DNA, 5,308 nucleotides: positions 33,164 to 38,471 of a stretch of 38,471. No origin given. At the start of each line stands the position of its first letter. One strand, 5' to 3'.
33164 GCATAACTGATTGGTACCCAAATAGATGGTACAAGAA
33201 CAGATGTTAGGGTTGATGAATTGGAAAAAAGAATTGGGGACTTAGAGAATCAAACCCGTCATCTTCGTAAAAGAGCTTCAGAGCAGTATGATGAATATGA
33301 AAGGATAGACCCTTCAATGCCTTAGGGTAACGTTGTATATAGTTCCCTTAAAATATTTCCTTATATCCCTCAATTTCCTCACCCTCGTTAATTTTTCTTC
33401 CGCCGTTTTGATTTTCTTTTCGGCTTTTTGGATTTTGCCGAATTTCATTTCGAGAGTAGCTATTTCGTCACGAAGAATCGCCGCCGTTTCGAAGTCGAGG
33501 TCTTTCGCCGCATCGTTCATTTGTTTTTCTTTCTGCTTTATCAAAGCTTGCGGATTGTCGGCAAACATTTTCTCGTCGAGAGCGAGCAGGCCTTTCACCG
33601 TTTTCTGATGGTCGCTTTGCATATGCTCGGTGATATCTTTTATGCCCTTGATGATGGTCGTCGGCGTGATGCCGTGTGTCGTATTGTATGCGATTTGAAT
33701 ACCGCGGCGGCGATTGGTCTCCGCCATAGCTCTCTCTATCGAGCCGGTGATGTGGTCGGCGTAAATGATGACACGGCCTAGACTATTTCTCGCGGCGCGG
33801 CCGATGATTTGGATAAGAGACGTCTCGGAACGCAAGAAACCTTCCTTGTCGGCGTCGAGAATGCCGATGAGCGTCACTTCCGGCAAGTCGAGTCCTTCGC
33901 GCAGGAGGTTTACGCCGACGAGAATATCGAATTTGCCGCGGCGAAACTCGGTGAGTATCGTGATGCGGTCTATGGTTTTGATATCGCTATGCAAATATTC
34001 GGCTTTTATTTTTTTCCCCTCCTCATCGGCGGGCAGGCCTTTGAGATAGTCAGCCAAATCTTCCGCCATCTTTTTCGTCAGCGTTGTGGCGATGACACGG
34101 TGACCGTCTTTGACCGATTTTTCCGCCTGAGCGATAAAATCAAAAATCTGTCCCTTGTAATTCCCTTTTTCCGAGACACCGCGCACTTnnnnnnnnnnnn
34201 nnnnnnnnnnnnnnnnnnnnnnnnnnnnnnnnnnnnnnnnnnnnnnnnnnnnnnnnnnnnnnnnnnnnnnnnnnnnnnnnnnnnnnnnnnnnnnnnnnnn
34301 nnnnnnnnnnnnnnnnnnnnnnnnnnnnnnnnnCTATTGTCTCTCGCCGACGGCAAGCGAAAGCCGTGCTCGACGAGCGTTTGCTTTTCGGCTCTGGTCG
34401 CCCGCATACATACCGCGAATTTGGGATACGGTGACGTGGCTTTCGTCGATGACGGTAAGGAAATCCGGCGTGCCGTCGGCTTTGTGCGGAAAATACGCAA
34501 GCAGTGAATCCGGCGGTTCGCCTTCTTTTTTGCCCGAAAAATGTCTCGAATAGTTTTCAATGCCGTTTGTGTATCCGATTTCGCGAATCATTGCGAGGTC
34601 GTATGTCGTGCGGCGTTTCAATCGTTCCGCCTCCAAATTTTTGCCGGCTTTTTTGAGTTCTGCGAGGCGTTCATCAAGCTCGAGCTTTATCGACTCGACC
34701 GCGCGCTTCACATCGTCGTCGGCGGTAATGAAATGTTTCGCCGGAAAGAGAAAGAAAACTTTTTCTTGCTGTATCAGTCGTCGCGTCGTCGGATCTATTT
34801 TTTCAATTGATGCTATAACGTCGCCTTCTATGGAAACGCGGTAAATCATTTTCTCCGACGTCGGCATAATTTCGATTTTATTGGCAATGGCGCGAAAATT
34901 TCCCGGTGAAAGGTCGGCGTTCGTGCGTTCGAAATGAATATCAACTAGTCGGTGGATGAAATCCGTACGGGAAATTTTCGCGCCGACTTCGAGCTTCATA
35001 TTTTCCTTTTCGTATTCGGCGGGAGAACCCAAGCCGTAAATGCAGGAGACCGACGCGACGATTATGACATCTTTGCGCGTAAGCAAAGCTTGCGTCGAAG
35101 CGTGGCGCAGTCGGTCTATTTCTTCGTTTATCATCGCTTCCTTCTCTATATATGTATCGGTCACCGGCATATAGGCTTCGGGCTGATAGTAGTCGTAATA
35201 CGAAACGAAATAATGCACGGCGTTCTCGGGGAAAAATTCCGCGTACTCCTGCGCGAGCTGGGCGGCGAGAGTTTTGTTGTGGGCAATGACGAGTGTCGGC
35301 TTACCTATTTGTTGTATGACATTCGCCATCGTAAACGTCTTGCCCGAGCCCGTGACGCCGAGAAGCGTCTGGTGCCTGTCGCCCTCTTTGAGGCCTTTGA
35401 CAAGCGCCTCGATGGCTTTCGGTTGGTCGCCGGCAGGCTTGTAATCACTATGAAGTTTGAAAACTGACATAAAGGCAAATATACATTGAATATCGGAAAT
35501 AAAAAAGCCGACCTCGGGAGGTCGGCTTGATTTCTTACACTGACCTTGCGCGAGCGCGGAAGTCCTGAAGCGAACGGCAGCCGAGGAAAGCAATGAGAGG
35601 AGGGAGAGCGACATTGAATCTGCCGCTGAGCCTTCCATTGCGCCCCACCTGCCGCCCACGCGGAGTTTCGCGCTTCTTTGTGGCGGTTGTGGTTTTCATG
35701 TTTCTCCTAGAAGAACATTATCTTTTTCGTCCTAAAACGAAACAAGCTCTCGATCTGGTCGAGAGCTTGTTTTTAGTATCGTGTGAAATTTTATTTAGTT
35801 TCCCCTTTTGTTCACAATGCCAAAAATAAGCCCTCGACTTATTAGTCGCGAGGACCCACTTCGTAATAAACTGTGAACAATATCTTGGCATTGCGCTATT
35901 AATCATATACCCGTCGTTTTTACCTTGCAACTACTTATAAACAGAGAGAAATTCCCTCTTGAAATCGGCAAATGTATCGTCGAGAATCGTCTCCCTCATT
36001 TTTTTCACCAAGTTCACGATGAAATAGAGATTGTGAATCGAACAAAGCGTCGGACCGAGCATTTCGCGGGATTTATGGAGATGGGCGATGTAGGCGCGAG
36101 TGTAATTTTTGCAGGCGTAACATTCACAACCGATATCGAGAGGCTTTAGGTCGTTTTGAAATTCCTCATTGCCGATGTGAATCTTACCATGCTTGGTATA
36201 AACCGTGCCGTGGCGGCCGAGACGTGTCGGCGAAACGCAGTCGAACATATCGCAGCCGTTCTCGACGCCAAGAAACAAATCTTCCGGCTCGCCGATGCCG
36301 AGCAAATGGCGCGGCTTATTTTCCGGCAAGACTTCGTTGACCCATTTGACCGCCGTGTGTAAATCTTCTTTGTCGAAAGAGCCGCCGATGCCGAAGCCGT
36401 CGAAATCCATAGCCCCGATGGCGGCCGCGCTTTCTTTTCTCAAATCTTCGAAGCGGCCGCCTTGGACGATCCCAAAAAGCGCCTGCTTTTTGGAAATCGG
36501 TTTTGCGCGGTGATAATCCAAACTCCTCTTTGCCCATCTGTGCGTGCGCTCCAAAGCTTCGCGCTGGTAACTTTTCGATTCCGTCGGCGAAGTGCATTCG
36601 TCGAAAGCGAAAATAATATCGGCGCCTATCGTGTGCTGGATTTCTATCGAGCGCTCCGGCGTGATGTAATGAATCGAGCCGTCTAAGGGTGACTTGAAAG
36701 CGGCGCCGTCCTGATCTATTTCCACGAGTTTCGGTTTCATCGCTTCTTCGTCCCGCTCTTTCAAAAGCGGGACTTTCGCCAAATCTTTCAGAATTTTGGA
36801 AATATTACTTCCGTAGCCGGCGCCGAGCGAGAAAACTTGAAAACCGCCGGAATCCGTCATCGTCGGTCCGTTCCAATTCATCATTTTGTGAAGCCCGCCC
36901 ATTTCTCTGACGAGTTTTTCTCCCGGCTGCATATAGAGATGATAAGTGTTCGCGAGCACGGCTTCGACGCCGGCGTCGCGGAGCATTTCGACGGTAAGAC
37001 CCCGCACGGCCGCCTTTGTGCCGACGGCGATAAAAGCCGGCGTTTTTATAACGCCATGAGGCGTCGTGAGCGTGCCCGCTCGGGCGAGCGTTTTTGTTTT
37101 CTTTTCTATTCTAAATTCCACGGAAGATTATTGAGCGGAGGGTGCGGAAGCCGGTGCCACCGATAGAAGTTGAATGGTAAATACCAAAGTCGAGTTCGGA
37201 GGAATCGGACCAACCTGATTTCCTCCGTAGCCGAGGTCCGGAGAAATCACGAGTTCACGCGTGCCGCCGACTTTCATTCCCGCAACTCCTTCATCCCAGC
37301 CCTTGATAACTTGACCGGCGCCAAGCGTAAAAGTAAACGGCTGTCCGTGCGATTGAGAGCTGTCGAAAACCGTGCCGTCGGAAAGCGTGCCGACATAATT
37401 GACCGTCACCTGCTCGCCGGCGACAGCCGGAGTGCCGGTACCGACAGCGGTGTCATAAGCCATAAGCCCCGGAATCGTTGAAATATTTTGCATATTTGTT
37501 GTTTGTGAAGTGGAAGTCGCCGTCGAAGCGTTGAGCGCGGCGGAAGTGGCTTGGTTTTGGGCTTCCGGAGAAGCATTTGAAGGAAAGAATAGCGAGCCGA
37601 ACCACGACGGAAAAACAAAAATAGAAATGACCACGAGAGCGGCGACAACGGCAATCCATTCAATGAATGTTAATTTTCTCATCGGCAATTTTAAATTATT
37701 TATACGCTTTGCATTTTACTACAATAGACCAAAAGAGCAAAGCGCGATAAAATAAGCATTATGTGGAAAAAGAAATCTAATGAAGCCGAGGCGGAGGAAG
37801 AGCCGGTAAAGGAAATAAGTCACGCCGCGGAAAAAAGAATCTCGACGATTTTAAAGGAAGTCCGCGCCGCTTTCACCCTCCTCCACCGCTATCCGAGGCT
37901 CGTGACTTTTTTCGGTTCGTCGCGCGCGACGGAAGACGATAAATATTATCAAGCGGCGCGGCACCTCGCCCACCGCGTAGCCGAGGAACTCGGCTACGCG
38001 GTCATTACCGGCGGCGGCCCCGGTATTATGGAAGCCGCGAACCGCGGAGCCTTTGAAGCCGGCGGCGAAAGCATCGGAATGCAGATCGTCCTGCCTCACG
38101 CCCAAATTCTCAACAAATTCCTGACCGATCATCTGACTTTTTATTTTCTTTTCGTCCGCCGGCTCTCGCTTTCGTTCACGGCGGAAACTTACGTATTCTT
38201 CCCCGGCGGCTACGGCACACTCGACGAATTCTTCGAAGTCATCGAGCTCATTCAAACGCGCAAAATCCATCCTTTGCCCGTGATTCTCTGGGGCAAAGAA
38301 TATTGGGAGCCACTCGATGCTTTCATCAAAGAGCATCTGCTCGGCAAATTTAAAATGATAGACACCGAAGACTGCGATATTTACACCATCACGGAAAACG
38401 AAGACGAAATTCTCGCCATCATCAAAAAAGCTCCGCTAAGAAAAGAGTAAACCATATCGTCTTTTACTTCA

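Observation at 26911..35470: All three nucleotide-excision-repair genes (uvrA, uvrB, uvrC) are frame-broken while other conserved genes in the window are intact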

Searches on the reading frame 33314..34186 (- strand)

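Call 5: search_protein_families(library=pfam, proteins=[window:33314-34186:-])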
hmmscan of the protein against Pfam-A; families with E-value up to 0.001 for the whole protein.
window:33314-34186:- (290 aa): 3 families
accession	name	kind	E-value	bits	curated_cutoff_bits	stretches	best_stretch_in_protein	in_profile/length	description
PF00271.37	Helicase_C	-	5.9e-21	75.2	23.5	1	24-134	11-109/110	Helicase conserved C-terminal domain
PF12344.14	UvrB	-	1e-20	73.7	27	1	142-182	2-42/43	Ultra-violet resistance protein B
PF02151.25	UVR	-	1.4e-08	34.7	21.5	1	214-246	2-34/36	UvrB/uvrC motif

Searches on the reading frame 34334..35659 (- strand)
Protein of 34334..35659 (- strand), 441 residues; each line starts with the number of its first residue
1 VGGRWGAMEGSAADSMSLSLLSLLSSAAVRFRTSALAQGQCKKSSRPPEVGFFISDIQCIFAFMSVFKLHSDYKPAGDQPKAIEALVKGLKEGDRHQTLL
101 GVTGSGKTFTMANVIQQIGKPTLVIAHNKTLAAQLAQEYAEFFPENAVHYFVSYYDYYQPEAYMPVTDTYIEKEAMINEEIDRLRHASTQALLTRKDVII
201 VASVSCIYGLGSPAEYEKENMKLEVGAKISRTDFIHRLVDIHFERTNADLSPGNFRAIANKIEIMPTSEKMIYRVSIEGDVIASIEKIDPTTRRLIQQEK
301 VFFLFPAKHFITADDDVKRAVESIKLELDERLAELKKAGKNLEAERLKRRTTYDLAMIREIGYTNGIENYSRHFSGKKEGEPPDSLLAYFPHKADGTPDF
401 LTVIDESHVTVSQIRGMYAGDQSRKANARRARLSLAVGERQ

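Call 5: search_protein_families(library=pfam, proteins=[window:34334-35659:-])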
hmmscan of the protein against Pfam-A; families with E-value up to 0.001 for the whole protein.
window:34334-35659:- (441 aa): 4 families
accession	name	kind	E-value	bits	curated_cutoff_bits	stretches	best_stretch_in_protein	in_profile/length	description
PF17757.6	UvrB_inter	-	6.7e-21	74.7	22.9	1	222-310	2-91/91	UvrB interaction domain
PF04851.21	ResIII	-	8.4e-14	52.2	22.5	1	75-200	4-130/164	Type III restriction enzyme, res subunit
PF13604.12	AAA_30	-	3.4e-05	24.1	27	1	81-152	8-77/191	AAA domain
PF00270.35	DEAD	-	0.00014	22.1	26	1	79-146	4-72/167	DEAD/DEAH box helicase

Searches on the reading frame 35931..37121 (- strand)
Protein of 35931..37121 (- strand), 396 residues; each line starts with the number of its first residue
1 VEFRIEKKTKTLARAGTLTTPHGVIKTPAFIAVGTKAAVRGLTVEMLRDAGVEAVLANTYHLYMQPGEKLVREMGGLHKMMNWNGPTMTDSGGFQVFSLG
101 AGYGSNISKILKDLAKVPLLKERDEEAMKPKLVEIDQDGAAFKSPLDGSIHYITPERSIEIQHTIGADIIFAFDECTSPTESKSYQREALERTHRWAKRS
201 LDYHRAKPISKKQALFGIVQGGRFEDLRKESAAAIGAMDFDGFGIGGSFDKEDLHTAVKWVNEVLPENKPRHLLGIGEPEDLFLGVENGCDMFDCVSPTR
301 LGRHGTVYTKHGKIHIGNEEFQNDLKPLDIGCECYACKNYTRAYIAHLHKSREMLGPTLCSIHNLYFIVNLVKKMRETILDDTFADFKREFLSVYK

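Call 53: search_protein_families(library=pfam, proteins=[window:35931-37121:-], max_evalue=0.01)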
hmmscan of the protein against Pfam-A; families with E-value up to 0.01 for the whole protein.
window:35931-37121:- (396 aa): 1 family
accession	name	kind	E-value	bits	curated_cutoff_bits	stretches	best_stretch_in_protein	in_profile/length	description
PF01702.25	TGT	-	3e-139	464.5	26.3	1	13-395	3-355/357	Queuine tRNA-ribosyltransferase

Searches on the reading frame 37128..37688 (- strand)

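Call 53: search_protein_families(library=pfam, proteins=[window:37128-37688:-], max_evalue=0.01)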
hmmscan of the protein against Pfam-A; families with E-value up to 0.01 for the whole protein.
window:37128-37688:- (186 aa): 1 family
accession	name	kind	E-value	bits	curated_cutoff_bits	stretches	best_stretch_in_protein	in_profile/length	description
PF00254.34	FKBP_C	-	3.9e-34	117.3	21.1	1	88-175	5-94/94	FKBP-type peptidyl-prolyl cis-trans isomerase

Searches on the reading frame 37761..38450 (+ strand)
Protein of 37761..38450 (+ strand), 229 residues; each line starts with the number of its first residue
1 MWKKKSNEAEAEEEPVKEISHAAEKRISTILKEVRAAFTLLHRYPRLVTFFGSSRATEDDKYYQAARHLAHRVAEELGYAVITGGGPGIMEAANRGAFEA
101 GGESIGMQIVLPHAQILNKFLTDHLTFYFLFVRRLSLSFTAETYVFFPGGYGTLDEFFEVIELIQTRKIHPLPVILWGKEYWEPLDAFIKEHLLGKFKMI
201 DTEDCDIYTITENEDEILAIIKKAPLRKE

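Call 53: search_protein_families(library=pfam, proteins=[window:37761-38450:+], max_evalue=0.01)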
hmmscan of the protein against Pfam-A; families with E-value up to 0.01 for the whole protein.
window:37761-38450:+ (229 aa): 2 families
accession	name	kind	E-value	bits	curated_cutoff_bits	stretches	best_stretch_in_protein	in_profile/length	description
PF03641.19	Lysine_decarbox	-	1.7e-26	93.4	27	1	90-219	1-129/131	Possible lysine decarboxylase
PF18306.6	LDcluster4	-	2.3e-12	47.2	26.3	1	48-158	4-111/151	SLOG cluster4 family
